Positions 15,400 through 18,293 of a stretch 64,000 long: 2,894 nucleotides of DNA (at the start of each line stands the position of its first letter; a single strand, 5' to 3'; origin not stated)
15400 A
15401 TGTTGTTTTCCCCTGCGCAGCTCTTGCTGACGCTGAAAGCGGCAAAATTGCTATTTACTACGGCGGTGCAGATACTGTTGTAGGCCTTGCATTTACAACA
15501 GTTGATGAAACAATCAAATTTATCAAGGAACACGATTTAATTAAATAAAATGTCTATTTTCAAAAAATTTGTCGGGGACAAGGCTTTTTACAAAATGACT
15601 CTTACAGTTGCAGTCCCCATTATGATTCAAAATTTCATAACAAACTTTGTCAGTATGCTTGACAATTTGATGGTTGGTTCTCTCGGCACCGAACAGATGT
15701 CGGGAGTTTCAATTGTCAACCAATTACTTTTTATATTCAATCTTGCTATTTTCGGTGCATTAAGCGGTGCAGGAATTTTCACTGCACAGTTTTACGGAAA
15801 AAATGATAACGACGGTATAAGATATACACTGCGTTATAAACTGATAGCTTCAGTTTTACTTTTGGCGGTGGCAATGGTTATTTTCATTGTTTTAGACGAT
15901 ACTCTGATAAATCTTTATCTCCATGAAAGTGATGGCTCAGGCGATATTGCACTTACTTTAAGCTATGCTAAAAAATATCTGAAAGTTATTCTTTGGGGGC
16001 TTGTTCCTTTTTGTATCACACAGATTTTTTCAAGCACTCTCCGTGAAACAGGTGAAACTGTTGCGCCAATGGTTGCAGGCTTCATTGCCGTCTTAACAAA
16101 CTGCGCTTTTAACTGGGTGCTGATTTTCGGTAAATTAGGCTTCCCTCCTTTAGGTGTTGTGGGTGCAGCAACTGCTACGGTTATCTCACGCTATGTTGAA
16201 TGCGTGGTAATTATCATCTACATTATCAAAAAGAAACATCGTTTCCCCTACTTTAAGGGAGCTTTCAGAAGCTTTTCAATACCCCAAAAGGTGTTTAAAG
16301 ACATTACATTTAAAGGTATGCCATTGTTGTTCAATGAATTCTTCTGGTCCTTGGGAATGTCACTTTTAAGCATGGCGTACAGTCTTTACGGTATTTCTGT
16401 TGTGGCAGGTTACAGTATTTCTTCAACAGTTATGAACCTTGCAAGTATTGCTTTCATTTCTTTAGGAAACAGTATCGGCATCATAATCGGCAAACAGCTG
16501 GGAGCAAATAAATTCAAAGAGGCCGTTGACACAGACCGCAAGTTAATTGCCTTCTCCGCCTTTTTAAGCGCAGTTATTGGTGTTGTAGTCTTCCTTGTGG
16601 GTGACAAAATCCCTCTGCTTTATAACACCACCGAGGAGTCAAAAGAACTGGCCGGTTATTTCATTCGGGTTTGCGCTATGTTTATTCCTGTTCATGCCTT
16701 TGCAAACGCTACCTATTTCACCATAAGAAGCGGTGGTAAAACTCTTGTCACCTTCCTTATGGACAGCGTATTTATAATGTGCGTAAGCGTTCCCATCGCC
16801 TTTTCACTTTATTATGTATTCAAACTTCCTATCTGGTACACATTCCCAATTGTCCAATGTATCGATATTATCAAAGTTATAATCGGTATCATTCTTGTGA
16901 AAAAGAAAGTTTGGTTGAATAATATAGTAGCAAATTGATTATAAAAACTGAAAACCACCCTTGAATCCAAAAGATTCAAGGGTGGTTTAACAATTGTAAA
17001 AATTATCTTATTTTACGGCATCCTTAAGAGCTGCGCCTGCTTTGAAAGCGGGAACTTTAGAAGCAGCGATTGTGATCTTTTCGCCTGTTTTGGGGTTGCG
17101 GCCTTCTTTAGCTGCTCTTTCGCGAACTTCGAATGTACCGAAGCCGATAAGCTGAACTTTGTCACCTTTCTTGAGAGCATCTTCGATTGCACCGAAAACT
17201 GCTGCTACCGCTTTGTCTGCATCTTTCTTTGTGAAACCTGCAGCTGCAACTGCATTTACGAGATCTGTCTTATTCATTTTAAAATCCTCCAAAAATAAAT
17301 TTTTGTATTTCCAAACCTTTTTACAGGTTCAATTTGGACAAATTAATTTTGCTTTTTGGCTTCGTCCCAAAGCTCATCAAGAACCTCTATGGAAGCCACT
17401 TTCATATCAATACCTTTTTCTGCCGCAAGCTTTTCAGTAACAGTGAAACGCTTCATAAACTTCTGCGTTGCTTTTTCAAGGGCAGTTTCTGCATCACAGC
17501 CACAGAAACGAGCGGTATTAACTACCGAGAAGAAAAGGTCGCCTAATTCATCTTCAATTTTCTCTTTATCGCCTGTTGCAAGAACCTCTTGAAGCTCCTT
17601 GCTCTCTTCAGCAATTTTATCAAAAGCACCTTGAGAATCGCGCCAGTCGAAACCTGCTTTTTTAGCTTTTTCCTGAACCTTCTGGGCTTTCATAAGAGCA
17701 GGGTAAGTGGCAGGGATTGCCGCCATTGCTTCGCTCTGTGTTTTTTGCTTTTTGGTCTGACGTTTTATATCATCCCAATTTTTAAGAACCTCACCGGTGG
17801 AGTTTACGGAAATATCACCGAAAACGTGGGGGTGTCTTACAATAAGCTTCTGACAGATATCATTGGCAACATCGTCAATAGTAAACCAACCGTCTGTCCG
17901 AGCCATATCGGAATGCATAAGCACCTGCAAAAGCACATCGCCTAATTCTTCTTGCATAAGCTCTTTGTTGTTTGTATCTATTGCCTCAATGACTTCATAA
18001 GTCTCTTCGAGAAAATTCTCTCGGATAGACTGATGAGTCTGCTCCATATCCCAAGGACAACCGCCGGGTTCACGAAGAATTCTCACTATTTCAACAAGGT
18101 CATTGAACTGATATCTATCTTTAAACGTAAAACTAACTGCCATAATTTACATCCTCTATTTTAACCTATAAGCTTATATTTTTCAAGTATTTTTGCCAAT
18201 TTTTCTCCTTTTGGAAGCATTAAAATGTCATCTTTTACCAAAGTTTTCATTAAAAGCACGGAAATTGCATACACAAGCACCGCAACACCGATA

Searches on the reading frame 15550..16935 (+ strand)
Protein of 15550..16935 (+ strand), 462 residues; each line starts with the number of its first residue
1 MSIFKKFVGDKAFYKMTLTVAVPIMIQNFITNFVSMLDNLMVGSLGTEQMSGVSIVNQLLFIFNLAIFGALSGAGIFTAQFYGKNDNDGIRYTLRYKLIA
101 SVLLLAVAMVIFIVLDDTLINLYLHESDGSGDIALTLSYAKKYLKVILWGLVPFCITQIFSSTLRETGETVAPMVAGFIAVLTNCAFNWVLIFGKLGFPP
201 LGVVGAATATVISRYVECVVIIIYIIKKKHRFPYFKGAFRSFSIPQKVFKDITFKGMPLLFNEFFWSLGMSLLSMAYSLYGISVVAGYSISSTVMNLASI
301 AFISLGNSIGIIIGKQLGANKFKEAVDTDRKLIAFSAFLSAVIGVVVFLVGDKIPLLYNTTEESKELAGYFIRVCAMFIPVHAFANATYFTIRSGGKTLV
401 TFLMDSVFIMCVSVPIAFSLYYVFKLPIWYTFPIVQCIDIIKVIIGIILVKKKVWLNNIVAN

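Call 9: search_protein_families(library=pfam, proteins=[window:15550-16935:+], max_evalue=0.001)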
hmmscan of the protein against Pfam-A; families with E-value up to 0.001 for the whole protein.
window:15550-16935:+ (462 aa): 1 family
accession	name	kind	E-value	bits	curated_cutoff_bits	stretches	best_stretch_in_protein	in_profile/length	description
PF01554.23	MatE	-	1.4e-50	171.5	24.9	2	23-190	1-161/161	MatE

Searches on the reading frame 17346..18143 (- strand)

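Call 8: search_protein_families(library=pfam, proteins=[window:17346-18143:-], max_evalue=0.001)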
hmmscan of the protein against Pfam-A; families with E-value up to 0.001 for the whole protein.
window:17346-18143:- (266 aa): 3 families
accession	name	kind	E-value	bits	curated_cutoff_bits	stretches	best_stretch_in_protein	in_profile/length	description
PF03819.22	MazG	-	3e-39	133.6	22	2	35-108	1-74/74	MazG nucleotide pyrophosphohydrolase domain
PF01503.22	PRA-PH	-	1.6e-10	41.7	21.3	1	173-224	30-81/86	Phosphoribosyl-ATP pyrophosphohydrolase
PF12643.12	MazG-like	-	8e-07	29.7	27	1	179-243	17-80/85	MazG-like family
